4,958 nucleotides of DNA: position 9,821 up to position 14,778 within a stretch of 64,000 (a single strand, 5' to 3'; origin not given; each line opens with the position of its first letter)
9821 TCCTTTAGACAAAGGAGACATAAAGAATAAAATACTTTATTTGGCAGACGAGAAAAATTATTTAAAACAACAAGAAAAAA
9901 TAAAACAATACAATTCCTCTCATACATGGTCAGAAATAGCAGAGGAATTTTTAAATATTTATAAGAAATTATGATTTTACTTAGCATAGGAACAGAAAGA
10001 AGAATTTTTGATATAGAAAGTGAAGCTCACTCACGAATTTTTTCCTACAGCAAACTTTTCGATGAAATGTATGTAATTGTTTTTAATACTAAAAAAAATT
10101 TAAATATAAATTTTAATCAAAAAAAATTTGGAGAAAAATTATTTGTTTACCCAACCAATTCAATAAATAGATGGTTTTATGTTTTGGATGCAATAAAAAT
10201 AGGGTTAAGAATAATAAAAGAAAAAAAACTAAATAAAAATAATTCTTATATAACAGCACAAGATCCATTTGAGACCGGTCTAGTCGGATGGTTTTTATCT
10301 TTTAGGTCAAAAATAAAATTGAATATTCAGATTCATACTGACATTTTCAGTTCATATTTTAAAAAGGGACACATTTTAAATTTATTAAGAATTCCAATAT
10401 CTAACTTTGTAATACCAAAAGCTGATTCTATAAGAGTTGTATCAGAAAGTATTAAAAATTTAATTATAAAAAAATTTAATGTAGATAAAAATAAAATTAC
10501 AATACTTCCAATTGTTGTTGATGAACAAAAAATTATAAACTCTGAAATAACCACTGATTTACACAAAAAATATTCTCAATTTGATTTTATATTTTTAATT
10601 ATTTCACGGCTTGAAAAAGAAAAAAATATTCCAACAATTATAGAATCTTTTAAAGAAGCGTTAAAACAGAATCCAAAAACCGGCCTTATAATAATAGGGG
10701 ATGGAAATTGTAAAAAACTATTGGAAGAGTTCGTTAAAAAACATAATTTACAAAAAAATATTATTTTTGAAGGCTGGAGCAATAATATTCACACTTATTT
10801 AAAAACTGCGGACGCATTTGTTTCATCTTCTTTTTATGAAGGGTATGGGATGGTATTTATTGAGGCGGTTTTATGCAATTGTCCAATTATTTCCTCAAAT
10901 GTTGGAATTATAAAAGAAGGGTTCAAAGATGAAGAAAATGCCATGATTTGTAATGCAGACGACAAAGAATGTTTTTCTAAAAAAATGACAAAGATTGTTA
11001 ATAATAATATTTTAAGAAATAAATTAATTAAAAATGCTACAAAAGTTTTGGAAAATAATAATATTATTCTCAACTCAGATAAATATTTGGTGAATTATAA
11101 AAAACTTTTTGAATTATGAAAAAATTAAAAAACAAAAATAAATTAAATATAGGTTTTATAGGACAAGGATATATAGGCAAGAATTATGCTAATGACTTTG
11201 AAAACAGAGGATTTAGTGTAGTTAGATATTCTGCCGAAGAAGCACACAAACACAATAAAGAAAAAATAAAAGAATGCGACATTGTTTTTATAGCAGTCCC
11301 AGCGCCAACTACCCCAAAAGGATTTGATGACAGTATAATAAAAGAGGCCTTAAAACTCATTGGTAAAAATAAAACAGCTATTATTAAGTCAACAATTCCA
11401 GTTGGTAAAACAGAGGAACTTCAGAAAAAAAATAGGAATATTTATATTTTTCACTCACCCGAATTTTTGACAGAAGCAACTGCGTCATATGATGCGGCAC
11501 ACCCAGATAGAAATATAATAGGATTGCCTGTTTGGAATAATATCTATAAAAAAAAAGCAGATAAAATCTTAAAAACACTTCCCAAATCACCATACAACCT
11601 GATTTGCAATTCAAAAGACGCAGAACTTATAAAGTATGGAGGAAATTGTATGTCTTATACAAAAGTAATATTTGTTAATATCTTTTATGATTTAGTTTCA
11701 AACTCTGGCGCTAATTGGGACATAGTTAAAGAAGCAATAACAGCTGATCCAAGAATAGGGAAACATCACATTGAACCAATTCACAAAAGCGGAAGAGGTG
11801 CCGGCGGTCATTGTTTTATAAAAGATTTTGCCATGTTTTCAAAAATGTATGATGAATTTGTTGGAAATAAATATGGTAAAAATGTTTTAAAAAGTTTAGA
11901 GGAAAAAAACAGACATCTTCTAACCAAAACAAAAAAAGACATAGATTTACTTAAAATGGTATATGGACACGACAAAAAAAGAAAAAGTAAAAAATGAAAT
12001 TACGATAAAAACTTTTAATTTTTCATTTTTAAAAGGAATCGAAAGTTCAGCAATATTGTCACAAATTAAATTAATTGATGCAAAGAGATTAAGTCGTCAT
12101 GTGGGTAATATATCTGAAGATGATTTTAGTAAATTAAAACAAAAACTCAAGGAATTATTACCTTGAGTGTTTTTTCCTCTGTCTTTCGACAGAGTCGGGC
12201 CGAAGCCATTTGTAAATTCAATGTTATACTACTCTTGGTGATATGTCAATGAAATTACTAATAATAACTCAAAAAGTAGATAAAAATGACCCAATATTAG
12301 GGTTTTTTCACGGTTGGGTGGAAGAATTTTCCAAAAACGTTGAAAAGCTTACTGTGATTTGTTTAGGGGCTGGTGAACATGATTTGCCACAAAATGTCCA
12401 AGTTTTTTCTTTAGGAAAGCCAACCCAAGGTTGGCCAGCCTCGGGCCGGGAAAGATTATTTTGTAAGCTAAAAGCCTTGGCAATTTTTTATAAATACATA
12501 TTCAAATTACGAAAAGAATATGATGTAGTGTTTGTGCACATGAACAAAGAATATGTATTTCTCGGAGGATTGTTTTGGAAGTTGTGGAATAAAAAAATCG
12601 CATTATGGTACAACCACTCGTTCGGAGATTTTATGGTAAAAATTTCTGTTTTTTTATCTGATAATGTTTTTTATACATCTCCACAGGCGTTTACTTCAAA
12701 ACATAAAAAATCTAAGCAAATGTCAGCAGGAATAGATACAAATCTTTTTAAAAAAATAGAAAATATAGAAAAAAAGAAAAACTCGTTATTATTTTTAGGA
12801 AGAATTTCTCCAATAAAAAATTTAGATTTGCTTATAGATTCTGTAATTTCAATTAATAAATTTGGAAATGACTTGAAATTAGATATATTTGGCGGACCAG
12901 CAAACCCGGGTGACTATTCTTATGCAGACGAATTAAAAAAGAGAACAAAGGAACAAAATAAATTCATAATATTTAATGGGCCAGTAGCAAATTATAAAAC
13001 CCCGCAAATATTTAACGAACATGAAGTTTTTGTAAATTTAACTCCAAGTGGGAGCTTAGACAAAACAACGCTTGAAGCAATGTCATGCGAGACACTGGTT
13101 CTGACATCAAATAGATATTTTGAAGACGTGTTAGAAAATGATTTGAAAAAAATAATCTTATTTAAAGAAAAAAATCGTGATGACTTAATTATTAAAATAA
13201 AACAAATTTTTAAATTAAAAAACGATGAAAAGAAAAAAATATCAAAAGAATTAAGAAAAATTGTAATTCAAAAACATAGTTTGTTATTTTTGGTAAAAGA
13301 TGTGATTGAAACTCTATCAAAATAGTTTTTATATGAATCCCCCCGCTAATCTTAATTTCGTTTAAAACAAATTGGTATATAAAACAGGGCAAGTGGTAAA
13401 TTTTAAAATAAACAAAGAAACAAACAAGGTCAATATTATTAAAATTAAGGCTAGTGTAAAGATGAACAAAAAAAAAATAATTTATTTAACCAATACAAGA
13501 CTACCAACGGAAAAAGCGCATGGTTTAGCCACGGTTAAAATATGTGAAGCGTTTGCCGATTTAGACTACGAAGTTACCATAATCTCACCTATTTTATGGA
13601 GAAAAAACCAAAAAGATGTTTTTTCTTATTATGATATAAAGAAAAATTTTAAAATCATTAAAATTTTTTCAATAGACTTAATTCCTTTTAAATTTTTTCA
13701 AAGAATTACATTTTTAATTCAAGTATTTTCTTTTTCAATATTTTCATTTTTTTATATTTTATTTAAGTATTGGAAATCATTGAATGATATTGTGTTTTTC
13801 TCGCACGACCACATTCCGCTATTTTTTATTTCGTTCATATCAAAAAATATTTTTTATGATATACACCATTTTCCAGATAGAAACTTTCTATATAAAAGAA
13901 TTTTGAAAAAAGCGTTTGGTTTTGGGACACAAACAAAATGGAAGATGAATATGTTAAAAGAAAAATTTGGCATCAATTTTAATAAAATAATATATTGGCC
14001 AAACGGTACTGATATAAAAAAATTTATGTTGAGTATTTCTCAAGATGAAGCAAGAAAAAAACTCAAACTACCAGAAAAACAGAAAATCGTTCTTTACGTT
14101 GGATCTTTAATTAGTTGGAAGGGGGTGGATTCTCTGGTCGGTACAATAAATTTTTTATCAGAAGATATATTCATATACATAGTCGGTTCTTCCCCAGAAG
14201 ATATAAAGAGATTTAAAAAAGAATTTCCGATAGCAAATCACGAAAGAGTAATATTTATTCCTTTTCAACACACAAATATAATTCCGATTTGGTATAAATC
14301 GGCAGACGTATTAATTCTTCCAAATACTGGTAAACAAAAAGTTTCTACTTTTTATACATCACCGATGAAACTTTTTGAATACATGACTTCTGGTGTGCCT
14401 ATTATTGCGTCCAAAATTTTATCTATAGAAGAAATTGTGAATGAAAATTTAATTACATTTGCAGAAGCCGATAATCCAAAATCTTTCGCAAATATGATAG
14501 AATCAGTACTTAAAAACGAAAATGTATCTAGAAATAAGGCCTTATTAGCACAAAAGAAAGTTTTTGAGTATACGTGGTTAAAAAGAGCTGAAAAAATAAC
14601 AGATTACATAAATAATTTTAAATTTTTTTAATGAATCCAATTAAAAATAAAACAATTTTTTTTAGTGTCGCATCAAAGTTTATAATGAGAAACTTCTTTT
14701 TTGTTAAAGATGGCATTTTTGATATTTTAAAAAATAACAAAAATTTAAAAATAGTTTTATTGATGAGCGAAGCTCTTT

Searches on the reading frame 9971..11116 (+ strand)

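Call 73: search_protein_families(library=pfam, proteins=[window:9971-11116:+], max_evalue=0.0001)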
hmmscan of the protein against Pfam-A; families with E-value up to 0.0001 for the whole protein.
window:9971-11116:+ (382 aa): 3 families
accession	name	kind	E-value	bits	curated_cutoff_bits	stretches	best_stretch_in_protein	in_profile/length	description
PF00534.26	Glycos_transf_1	-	1.7e-37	129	26.4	1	205-358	15-171/172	Glycosyl transferases group 1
PF13692.12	Glyco_trans_1_4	-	8e-26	91.4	27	1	207-345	3-142/142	Glycosyl transferases group 1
PF13439.12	Glyco_transf_4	-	1.9e-06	28.4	28.5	1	90-186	72-169/170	Glycosyltransferase Family 4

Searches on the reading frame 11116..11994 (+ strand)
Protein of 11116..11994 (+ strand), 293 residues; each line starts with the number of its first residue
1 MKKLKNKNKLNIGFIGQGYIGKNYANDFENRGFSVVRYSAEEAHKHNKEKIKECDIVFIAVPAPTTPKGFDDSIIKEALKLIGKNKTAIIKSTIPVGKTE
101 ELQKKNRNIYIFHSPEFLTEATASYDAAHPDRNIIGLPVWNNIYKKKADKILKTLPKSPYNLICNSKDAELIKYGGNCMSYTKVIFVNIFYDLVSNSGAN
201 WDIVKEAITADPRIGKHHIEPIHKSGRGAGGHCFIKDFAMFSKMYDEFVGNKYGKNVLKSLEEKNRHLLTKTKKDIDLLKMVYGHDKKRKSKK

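Call 73: search_protein_families(library=pfam, proteins=[window:11116-11994:+], max_evalue=0.0001)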
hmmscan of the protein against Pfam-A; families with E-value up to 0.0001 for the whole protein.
window:11116-11994:+ (293 aa): 3 families
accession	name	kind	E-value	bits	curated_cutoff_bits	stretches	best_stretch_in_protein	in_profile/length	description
PF03721.20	UDPG_MGDP_dh_N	-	2.8e-19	69.9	27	1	43-137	66-175/187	UDP-glucose/GDP-mannose dehydrogenase family, NAD binding domain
PF00984.24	UDPG_MGDP_dh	-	2.7e-15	56.7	25.4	1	168-265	2-92/94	UDP-glucose/GDP-mannose dehydrogenase family, central domain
PF03446.21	NAD_binding_2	-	2.7e-05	24.7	21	0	11-106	1-107/161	NAD binding domain of 6-phosphogluconate dehydrogenase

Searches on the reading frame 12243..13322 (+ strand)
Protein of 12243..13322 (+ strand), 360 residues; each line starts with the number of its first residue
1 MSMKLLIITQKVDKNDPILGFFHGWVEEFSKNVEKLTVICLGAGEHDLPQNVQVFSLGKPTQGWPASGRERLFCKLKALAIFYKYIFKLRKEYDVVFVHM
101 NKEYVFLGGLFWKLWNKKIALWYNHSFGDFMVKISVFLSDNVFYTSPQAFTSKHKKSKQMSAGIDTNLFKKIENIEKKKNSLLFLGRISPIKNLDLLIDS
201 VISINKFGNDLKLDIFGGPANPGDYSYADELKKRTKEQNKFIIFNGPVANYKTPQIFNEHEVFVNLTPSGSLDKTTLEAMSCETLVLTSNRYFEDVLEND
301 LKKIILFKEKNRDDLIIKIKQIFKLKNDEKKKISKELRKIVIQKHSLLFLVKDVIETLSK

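Call 73: search_protein_families(library=pfam, proteins=[window:12243-13322:+], max_evalue=0.0001)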
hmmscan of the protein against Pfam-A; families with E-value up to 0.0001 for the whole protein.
window:12243-13322:+ (360 aa): 3 families
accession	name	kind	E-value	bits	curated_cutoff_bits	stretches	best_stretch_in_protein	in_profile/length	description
PF00534.26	Glycos_transf_1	-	1.8e-15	57.4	26.4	1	168-336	4-168/172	Glycosyl transferases group 1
PF13692.12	Glyco_trans_1_4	-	2e-14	54.5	27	1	180-323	2-140/142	Glycosyl transferases group 1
PF13524.12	Glyco_trans_1_2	-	3.7e-07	30.6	25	1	241-346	28-134/144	Glycosyl transferase-like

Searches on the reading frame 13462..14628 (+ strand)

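Call 73: search_protein_families(library=pfam, proteins=[window:13462-14628:+], max_evalue=0.0001)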
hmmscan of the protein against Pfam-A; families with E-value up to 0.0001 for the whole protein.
window:13462-14628:+ (389 aa): 3 families
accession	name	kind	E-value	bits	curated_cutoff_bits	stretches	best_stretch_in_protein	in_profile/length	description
PF00534.26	Glycos_transf_1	-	1.2e-20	74.1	26.4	1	194-357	2-163/172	Glycosyl transferases group 1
PF13692.12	Glyco_trans_1_4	-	3.5e-19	69.9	27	1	208-352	2-142/142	Glycosyl transferases group 1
PF13439.12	Glyco_transf_4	-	9e-05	23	28.5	0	26-186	10-169/170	Glycosyltransferase Family 4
